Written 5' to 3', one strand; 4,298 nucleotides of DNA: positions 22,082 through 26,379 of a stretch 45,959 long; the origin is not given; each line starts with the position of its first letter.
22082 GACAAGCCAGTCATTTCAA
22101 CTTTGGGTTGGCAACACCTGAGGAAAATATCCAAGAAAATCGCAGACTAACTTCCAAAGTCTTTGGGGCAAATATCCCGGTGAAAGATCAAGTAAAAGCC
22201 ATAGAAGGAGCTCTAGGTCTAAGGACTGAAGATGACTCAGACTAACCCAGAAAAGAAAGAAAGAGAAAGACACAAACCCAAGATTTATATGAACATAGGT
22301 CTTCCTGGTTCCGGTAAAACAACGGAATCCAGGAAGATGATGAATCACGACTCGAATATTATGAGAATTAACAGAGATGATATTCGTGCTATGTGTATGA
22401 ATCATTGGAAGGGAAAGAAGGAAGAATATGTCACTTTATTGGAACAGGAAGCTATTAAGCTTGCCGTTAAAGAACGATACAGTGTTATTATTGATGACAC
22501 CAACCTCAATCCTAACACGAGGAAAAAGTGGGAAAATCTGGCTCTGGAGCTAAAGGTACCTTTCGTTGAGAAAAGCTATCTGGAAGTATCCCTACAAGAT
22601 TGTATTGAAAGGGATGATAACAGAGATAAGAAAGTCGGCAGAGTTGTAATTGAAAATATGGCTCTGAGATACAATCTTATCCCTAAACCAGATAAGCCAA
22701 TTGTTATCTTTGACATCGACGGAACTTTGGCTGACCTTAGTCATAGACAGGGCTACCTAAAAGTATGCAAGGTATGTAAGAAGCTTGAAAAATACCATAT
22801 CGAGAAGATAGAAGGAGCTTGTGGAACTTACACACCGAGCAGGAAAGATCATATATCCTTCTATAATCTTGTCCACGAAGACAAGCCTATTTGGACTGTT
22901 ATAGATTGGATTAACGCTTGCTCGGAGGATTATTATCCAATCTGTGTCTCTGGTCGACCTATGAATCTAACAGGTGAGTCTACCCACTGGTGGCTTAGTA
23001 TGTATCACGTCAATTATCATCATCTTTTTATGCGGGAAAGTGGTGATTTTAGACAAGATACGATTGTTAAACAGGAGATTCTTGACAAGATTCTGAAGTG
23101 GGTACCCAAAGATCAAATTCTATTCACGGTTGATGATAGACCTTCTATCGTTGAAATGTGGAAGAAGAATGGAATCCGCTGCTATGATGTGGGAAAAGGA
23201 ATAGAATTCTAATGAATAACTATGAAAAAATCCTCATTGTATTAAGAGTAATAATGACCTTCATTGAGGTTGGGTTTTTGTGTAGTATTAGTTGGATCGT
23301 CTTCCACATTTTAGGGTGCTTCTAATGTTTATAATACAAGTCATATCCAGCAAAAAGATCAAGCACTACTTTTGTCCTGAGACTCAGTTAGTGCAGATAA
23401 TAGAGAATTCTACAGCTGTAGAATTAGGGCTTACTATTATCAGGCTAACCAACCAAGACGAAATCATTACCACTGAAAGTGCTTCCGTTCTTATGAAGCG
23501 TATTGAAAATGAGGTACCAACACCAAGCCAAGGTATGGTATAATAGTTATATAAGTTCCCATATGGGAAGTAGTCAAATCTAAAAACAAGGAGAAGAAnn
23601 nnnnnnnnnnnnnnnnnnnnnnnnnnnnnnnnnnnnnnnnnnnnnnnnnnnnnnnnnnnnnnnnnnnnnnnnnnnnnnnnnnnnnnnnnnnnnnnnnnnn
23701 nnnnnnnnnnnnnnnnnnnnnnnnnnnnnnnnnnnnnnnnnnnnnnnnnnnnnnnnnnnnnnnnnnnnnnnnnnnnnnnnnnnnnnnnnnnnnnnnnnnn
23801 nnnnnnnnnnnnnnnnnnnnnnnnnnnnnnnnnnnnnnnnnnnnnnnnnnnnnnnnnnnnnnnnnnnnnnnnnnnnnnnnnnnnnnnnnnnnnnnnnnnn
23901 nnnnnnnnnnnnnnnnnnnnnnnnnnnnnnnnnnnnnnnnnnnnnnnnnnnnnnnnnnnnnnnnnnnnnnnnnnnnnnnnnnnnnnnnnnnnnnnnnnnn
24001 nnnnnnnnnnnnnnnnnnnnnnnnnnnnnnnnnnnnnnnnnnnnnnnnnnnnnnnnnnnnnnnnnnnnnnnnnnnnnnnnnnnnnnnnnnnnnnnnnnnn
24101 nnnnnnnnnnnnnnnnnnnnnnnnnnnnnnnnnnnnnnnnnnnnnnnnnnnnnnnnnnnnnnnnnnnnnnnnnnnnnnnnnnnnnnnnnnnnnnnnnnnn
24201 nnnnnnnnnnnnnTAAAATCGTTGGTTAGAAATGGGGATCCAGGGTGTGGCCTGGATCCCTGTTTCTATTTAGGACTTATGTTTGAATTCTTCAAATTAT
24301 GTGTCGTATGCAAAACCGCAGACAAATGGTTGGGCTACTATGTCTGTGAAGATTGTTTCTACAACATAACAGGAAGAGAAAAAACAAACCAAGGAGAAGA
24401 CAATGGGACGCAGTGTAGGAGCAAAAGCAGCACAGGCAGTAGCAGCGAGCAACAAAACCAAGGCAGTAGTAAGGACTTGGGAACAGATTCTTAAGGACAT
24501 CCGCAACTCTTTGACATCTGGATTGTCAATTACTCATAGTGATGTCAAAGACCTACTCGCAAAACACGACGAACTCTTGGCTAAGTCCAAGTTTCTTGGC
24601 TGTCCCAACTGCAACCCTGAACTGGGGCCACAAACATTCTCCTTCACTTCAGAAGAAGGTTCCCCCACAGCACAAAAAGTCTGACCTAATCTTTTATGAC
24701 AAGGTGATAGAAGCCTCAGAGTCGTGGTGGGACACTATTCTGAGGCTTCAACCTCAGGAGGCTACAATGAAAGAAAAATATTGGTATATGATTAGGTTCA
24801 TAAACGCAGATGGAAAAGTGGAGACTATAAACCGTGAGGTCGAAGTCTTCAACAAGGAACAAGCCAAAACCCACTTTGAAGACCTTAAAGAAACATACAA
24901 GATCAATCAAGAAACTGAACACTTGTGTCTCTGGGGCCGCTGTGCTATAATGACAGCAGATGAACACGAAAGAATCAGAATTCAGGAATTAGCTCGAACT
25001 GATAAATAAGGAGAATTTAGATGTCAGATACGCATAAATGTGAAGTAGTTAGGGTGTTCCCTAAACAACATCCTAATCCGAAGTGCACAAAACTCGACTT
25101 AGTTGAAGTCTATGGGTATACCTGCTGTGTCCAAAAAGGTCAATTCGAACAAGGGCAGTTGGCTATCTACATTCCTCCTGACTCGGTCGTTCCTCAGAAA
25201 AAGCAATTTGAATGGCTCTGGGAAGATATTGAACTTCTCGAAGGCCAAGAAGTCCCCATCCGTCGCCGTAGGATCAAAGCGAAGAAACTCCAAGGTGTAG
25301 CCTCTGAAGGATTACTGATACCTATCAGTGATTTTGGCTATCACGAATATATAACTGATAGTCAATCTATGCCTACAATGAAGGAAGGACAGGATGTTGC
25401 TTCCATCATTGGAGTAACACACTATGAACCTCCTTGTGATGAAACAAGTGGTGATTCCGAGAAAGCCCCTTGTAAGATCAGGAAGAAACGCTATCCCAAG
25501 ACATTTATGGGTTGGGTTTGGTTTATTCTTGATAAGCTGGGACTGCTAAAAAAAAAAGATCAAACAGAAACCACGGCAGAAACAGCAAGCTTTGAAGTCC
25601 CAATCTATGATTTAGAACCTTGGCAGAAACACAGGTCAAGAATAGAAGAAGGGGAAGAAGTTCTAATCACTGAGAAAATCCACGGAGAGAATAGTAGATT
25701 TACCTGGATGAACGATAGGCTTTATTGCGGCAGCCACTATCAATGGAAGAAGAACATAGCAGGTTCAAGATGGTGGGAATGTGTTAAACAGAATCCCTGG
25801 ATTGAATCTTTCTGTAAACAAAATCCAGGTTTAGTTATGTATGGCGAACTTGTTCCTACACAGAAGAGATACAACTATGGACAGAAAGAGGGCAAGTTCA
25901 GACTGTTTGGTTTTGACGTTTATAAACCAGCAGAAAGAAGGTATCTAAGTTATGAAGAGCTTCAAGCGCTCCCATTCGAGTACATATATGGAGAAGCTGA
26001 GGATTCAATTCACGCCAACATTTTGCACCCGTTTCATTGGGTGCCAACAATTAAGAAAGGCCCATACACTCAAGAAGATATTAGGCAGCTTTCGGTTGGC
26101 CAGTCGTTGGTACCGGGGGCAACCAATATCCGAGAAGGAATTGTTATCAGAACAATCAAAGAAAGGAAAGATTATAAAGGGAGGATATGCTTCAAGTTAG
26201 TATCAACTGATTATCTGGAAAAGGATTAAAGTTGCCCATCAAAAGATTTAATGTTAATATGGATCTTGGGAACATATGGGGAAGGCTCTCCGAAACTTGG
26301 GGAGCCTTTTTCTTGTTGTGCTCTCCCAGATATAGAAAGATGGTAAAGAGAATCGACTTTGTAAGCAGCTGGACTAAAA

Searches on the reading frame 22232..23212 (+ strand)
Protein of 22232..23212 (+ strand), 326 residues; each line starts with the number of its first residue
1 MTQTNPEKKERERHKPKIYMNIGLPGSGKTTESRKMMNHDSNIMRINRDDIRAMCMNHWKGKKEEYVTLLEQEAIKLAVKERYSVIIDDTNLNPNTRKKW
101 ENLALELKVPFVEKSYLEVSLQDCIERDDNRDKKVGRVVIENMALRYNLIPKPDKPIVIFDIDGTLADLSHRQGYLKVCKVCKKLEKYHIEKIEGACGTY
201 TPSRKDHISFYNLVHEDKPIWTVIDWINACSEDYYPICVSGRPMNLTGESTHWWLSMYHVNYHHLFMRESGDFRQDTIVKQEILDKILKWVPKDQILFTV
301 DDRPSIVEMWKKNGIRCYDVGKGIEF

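Call 10: search_protein_families(library=pfam, proteins=[window:22232-23212:+], max_evalue=0.01)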
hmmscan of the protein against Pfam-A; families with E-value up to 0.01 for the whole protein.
window:22232-23212:+ (326 aa): 4 families
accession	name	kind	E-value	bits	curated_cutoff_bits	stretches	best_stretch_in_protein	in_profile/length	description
PF25109.1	HAD_PNKP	-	6.4e-27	94.9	27.6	1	211-323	23-141/143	Polynucleotide kinase PNKP phosphatase domain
PF13671.12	AAA_33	-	1.1e-16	61.9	27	1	20-147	3-140/143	AAA domain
PF06414.18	Zeta_toxin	-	4.3e-09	36.5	22.3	1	8-141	7-156/199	Zeta toxin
PF08433.16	KTI12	-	1.3e-07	31.8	22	1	22-149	7-139/271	Chromatin associated protein KTI12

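Call 11: search_protein_families(library=phrogs, proteins=[window:22232-23212:+], max_evalue=0.001)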
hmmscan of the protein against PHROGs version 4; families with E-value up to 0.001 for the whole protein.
window:22232-23212:+ (326 aa): 8 families
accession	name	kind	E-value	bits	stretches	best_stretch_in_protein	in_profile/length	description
phrog_505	-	other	2.9e-65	221.6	2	16-175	2-181/295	polynucleotide kinase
phrog_415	-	other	3.1e-33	116.3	1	151-323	17-167/218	polynucleotide kinase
phrog_6931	-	unknown function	8.6e-14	52.5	1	7-147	176-325/343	-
phrog_2071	-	other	5.7e-12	47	1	12-187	12-197/282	ATPase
phrog_4889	-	other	2.5e-07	31.3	1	152-318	4-149/339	polynucleotide kinase/phosphorylase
phrog_420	-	unknown function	4.9e-06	27.2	1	153-318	11-173/267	unknown function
phrog_1238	-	moron, auxiliary metabolic gene and host takeover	3.7e-05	24.4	0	152-263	19-91/155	phosphoheptose isomerase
phrog_10255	-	other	0.00076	20.3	0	18-63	3-47/230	kinase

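Call 22: search_protein_families(library=ncbifam, proteins=[window:22232-23212:+], max_evalue=0.01)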
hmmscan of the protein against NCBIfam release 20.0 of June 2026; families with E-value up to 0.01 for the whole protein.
window:22232-23212:+ (326 aa): 4 families
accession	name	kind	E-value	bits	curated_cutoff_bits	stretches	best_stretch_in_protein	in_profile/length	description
TIGR03574.1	selen_PSTK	equivalog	8.5e-19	68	290.5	1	22-148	5-133/249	L-seryl-tRNA(Sec) kinase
TIGR04075.1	bacter_Pnkp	equivalog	2.4e-05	22.7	750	1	21-143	13-133/851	polynucleotide kinase-phosphatase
TIGR01663.1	PNK-3'Pase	equivalog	7.5e-05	21.3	502.8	1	5-110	353-443/520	bifunctional polynucleotide phosphatase/kinase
TIGR01359.1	UMP_CMP_kin_fam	subfamily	0.0023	17.9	207.6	0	67-139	65-134/185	UMP-CMP kinase family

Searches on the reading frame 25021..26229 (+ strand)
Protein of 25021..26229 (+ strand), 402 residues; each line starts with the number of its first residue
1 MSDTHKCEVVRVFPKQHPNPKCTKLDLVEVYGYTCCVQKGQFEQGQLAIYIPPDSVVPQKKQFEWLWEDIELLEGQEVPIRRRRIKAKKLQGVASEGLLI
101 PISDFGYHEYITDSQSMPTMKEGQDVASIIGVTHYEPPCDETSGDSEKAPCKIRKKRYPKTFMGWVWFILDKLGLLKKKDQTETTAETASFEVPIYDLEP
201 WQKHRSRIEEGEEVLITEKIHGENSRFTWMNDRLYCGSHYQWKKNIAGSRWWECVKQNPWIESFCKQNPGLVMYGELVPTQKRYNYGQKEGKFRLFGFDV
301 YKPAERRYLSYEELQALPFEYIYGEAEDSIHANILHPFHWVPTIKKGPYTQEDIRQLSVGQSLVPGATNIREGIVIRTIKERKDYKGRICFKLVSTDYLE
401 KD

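Call 10: search_protein_families(library=pfam, proteins=[window:25021-26229:+], max_evalue=0.01)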
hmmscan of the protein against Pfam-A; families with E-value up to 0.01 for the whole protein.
window:25021-26229:+ (402 aa): 2 families
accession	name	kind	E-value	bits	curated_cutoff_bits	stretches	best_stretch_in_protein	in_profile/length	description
PF09414.15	RNA_ligase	-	1e-21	78.2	27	1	212-394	1-171/171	RNA ligase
PF21189.3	PHA02142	-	1.4e-12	48.3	27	1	16-102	10-92/92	PHA02142 OB-fold domain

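Call 11: search_protein_families(library=phrogs, proteins=[window:25021-26229:+], max_evalue=0.001)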
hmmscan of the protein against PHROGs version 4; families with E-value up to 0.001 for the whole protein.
window:25021-26229:+ (402 aa): 2 families
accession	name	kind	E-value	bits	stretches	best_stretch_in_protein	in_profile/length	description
phrog_968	-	DNA, RNA and nucleotide metabolism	3e-40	139.4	1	6-401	10-391/398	RNA ligase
phrog_548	-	DNA, RNA and nucleotide metabolism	1.9e-13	51.3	1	209-401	28-236/341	RNA ligase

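Call 22: search_protein_families(library=ncbifam, proteins=[window:25021-26229:+], max_evalue=0.01)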
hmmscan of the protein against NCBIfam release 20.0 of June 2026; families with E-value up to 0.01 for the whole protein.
window:25021-26229:+ (402 aa): 1 family
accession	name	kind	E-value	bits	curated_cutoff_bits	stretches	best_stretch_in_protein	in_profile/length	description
TIGR02306.1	RNA_lig_DRB0094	equivalog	3.3e-37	128.1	151.15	2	10-155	5-142/341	RNA ligase (ATP)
